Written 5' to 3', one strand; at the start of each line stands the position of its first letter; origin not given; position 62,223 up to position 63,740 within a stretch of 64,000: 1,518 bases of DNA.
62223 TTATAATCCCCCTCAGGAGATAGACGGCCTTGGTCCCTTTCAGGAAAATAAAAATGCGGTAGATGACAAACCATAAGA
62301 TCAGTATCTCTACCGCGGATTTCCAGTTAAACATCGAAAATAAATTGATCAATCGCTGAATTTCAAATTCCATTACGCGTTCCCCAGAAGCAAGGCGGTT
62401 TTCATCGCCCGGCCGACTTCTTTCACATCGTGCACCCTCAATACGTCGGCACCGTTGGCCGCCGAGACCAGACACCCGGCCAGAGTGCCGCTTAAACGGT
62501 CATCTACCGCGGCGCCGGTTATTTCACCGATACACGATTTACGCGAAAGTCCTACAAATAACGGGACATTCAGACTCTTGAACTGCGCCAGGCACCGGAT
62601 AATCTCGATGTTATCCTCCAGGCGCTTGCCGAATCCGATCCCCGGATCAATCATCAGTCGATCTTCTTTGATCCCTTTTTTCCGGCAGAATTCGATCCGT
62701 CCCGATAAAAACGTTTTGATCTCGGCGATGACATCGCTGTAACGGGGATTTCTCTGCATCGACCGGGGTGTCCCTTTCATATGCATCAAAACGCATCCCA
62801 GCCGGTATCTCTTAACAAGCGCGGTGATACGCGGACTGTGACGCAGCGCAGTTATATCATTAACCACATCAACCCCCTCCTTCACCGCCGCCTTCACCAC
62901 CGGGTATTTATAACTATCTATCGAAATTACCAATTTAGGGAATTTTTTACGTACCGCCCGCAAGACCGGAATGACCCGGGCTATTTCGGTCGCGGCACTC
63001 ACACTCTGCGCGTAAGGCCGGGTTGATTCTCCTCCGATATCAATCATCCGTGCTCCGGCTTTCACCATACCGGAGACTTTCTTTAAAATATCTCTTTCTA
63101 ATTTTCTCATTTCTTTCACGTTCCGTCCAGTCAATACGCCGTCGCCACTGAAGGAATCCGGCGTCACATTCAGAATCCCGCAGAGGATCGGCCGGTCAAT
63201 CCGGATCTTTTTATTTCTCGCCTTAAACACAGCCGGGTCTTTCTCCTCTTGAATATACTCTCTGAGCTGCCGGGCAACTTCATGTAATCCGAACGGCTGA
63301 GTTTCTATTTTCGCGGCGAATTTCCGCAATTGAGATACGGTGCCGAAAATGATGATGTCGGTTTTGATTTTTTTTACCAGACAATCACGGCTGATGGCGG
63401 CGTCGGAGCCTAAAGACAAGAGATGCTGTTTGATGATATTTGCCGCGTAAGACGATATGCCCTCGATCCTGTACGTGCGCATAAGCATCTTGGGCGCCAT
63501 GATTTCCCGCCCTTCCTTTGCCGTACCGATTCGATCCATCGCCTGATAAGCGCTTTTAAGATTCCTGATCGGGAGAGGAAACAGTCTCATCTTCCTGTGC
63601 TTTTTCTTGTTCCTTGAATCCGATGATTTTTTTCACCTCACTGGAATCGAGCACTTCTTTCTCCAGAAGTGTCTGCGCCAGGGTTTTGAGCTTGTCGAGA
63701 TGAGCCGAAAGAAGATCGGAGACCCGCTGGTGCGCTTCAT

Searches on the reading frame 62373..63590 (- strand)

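Call 107: search_protein_families(library=pfam, proteins=[window:62373-63590:-], max_evalue=0.00001)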
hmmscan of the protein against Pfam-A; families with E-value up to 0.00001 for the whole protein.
window:62373-63590:- (405 aa): 1 family
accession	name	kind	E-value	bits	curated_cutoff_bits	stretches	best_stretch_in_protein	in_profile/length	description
PF00809.28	Pterin_bind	-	8.2e-74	248.7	25.5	1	137-387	1-244/244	Pterin binding enzyme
